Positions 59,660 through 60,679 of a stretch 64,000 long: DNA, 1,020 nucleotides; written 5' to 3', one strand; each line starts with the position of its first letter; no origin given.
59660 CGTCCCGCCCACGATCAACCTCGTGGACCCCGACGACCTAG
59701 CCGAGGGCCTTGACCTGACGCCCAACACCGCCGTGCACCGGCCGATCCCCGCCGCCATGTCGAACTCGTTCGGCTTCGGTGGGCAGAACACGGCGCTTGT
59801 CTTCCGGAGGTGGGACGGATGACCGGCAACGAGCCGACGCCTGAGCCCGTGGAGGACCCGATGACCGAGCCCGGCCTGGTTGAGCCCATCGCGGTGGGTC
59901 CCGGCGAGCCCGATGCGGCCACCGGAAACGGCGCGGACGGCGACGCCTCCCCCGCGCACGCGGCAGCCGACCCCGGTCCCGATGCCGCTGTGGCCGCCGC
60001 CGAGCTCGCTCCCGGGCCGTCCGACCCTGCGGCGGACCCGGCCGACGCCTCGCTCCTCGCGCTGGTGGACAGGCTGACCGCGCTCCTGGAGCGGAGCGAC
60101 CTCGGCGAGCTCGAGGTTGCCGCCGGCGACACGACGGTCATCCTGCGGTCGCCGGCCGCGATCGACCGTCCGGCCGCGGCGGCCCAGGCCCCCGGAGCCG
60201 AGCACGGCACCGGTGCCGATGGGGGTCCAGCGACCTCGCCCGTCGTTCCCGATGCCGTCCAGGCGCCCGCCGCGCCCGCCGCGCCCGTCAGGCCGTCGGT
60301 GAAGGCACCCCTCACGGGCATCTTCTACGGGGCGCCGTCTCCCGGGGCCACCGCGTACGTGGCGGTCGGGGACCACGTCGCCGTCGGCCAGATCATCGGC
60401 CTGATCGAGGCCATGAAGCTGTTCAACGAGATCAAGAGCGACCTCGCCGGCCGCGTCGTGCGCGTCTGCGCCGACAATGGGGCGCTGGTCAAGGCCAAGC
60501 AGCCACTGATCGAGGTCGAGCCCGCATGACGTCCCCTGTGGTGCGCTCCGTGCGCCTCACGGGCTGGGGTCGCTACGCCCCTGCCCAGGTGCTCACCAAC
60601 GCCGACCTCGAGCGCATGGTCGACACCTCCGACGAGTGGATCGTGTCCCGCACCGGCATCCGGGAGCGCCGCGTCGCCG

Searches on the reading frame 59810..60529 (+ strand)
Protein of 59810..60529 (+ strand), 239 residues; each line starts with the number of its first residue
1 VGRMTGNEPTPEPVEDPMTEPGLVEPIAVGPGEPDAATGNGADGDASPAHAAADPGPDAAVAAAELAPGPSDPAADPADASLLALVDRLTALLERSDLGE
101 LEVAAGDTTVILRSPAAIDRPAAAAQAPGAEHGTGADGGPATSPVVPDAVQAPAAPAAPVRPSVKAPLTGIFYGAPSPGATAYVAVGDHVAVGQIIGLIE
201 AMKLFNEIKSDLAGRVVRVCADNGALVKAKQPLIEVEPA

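Call 3: search_protein_families(library=pfam, proteins=[window:59810-60529:+], max_evalue=1)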
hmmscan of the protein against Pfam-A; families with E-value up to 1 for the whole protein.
window:59810-60529:+ (239 aa): 5 families
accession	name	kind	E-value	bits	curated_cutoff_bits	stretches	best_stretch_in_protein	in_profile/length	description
PF00364.28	Biotin_lipoyl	-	4.1e-14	52.6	22.1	1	164-235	3-72/73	Biotin-requiring enzyme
PF13375.12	RnfC_N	-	0.0032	17.9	25.6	1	180-221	42-82/101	RnfC Barrel sandwich hybrid domain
PF01597.25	GCV_H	-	0.11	12.8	22.2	1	186-220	41-75/122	Glycine cleavage H-protein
PF13533.13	Biotin_lipoyl_2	-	0.12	12.7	29.8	0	183-196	15-28/32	Biotin-lipoyl like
PF00924.24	MS_channel_2nd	-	0.2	12.2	20.2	1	183-217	17-51/68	Mechanosensitive ion channel, beta-domain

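Call 4: search_protein_families(library=ncbifam, proteins=[window:59810-60529:+], max_evalue=1)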
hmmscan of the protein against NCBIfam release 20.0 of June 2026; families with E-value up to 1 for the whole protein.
window:59810-60529:+ (239 aa): 20 families
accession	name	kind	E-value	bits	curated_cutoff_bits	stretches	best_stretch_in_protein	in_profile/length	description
TIGR00531.1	BCCP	equivalog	5.5e-30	104.9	115.2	1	86-237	6-155/156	acetyl-CoA carboxylase biotin carboxyl carrier protein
NF005457.0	PRK07051.1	equivalog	1.1e-24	86.4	87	1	163-237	5-79/80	acetyl-CoA carboxylase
NF006761.0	PRK09282.1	domain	4.2e-12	45.3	402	1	154-237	514-590/591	pyruvate carboxylase subunit B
NF004173.0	PRK05641.1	equivalog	7.3e-09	36.3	199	1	140-236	57-152/153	putative acetyl-CoA carboxylase biotin carboxyl carrier protein subunit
NF009554.0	PRK12999.1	equivalog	2.3e-07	29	965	1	174-237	1081-1146/1147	pyruvate carboxylase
NF005117.0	PRK06549.1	equivalog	2.6e-07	31.3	159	1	139-236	32-129/130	acetyl-CoA carboxylase biotin carboxyl carrier protein subunit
NF010643.0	PRK14040.1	subfamily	1.8e-06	26.7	892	1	151-236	516-594/595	oxaloacetate decarboxylase subunit alpha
NF010645.0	PRK14042.1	equivalog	1.2e-05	24.3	1182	1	181-237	538-594/596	pyruvate carboxylase subunit B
TIGR02712.1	urea_carbox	equivalog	1.7e-05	22.7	1303.85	1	183-236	1147-1200/1201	urea carboxylase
TIGR01108.1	oadA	equivalog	2e-05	23.2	756.5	1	179-231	526-580/582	sodium-extruding oxaloacetate decarboxylase subunit alpha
NF006079.0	PRK08225.1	equivalog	5.4e-05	23.2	95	1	183-237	16-70/70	acetyl-CoA carboxylase biotin carboxyl carrier protein subunit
NF004547.1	PRK05889.1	equivalog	0.00017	21.7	75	1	183-230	17-64/71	biotin/lipoyl-binding carrier protein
TIGR01235.1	pyruv_carbox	equivalog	0.00037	18.1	1114.45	1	174-236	1078-1142/1143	pyruvate carboxylase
NF008814.0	PRK11854.1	equivalog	0.0099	14.3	722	1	160-229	104-171/637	pyruvate dehydrogenase complex dihydrolipoyllysine-residue acetyltransferase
NF004309.0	PRK05704.1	equivalog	0.013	14.9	449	1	183-236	23-76/408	2-oxoglutarate dehydrogenase complex dihydrolipoyllysine-residue succinyltransferase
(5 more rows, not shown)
